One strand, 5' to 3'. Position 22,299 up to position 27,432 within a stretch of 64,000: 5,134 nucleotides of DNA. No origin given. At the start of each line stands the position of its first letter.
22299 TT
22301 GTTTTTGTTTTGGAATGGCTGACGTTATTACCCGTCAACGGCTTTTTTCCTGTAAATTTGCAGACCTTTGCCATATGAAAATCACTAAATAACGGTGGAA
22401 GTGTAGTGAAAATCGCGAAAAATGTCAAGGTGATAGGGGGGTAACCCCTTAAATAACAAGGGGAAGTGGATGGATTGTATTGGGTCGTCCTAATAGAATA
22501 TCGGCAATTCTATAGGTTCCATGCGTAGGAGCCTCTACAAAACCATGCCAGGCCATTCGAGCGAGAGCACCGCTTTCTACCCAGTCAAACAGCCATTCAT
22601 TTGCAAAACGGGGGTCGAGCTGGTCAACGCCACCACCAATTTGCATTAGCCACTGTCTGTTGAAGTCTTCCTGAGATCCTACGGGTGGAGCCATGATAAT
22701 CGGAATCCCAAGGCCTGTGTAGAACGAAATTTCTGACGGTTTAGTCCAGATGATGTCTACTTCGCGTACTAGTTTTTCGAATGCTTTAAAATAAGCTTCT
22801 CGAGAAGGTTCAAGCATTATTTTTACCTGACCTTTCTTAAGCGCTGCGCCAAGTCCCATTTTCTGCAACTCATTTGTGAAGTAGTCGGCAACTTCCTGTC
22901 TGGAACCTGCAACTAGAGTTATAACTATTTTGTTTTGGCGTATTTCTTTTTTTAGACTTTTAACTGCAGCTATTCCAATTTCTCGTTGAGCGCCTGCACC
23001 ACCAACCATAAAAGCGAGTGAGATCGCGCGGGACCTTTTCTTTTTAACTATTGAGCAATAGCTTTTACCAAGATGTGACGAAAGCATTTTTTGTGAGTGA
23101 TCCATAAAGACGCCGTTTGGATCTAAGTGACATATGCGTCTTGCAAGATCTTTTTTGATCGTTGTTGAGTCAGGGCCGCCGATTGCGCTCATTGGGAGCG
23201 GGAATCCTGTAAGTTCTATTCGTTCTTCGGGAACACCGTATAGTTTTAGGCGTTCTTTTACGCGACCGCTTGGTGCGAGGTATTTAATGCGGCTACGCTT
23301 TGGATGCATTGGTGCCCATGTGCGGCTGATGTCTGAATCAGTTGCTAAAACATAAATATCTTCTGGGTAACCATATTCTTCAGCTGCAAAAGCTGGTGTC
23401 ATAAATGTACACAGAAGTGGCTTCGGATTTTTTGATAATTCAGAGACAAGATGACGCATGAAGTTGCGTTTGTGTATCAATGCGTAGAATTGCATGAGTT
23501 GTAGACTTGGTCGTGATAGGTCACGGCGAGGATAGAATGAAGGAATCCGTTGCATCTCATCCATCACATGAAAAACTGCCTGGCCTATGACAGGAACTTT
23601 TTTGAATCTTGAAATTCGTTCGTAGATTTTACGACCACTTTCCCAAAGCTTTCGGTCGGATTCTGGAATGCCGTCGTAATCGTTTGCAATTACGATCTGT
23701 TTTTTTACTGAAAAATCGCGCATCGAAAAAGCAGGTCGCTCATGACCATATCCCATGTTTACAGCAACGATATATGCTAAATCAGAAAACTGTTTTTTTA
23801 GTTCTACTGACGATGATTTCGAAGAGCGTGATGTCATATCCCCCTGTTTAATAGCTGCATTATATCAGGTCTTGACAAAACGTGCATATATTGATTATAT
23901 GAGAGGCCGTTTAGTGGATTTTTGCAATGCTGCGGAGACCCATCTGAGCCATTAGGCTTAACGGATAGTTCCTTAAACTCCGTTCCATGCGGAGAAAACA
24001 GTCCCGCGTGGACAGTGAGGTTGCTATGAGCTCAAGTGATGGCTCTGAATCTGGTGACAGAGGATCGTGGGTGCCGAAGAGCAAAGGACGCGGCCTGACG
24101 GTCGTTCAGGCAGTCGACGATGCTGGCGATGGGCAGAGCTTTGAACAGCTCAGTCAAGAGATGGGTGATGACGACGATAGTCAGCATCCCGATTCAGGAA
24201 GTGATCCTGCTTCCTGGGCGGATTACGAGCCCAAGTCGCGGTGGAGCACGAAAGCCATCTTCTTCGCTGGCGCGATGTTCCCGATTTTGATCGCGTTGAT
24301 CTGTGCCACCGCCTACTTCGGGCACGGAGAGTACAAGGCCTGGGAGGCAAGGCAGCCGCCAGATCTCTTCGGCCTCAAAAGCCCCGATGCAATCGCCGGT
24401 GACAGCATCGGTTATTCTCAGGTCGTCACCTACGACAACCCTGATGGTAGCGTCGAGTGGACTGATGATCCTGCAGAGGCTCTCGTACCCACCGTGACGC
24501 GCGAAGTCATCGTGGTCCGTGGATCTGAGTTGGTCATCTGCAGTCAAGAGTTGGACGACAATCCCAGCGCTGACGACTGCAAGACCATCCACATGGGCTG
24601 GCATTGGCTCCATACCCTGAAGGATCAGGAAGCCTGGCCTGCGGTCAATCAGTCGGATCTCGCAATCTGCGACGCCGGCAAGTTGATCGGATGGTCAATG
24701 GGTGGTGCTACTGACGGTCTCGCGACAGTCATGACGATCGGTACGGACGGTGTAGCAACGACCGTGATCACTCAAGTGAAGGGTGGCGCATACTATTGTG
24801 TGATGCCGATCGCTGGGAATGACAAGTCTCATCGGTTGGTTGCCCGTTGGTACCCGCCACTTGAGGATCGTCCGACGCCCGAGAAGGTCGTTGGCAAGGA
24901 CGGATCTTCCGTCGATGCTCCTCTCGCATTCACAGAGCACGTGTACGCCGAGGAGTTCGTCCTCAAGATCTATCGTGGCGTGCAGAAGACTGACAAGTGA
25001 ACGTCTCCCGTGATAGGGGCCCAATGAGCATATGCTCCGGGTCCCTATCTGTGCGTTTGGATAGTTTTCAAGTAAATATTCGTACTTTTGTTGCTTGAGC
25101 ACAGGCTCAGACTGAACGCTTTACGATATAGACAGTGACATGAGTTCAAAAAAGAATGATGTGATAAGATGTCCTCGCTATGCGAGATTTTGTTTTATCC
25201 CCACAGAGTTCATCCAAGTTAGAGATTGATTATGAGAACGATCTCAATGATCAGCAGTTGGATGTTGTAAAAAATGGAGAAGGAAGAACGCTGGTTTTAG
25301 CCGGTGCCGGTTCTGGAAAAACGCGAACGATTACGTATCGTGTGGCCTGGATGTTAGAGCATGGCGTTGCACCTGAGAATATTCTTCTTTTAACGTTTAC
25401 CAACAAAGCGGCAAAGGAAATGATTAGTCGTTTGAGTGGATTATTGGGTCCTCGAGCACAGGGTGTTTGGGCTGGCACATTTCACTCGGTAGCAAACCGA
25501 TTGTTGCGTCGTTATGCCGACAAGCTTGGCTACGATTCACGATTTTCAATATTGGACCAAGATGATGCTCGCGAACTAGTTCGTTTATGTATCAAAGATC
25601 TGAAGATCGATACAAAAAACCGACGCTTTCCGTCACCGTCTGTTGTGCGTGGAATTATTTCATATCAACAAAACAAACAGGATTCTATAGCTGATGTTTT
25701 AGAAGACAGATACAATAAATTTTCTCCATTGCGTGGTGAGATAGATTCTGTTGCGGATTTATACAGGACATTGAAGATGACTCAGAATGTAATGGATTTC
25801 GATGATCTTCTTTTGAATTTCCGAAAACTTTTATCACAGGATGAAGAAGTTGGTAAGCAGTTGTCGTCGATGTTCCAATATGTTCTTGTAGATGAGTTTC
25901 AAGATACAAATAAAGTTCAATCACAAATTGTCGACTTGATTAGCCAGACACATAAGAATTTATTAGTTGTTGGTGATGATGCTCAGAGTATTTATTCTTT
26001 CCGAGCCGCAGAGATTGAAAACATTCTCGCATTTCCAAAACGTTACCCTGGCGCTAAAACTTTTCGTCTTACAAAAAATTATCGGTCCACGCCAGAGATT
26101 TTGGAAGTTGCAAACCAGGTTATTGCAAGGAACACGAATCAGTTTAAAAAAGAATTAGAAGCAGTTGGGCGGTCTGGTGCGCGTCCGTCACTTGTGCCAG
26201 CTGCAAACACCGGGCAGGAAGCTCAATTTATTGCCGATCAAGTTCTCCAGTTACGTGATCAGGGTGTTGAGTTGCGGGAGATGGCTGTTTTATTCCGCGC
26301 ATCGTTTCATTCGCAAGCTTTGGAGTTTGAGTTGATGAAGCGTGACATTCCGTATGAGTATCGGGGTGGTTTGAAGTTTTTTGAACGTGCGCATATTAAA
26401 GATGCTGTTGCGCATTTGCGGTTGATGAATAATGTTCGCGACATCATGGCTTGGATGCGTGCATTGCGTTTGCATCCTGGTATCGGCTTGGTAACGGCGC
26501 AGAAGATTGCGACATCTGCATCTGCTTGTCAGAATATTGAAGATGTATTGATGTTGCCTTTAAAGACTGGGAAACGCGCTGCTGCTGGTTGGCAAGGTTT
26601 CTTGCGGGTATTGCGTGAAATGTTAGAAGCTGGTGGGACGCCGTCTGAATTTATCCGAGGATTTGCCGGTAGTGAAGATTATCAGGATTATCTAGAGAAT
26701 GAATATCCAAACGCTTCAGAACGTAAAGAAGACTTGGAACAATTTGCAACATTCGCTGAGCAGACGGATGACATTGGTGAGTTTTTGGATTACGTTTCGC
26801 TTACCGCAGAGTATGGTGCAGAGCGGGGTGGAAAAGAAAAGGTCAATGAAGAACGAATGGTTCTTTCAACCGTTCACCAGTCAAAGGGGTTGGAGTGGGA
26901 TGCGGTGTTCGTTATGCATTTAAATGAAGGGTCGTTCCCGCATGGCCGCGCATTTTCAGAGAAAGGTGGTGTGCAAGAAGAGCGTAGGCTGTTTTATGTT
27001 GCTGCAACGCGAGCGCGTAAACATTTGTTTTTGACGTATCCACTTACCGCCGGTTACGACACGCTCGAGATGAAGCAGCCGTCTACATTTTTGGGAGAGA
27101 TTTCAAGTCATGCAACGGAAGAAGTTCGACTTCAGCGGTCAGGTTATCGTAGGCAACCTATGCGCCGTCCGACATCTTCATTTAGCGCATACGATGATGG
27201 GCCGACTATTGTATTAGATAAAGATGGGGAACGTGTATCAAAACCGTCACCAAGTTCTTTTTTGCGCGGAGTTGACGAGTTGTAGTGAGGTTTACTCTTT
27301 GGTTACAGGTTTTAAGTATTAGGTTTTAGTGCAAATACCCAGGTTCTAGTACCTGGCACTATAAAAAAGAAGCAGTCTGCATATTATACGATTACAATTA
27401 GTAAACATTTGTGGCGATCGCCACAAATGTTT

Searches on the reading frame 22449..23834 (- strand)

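Call 38: search_protein_families(library=pfam, proteins=[window:22449-23834:-], max_evalue=0.00001)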
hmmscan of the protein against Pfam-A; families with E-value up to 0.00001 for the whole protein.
window:22449-23834:- (461 aa): 1 family
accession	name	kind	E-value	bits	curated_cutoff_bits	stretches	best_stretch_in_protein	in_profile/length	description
PF22053.2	DUF6938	-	1.7e-14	54.5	27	1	264-326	31-93/236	Domain of unknown function (DUF6938)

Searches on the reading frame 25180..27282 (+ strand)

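Call 21: search_protein_families(library=pfam, proteins=[window:25180-27282:+], max_evalue=0.001)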
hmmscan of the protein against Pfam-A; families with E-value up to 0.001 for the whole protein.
window:25180-27282:+ (701 aa): 7 families
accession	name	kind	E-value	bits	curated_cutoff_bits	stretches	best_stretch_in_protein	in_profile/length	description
PF00580.27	UvrD-helicase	-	2.4e-78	264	23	1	22-290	1-271/271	UvrD/REP helicase N-terminal domain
PF13361.12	UvrD_C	-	3.2e-60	204.8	25.6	2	296-446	2-154/350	UvrD-like helicase C-terminal domain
PF13245.12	AAA_19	-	2.8e-23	83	25.1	1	36-275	13-134/134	AAA domain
PF13538.12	UvrD_C_2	-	3.9e-12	46.3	27.4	1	562-618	4-51/52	UvrD-like helicase C-terminal domain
PF13604.12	AAA_30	-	9e-08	32.5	27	0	22-83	2-64/191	AAA domain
PF01443.25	Viral_helicase1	-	1.9e-07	31.6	21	0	558-617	178-225/228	Viral superfamily 1 RNA helicase core domain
PF13087.12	AAA_12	-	0.00079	19.5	27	0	554-618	133-190/195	AAA domain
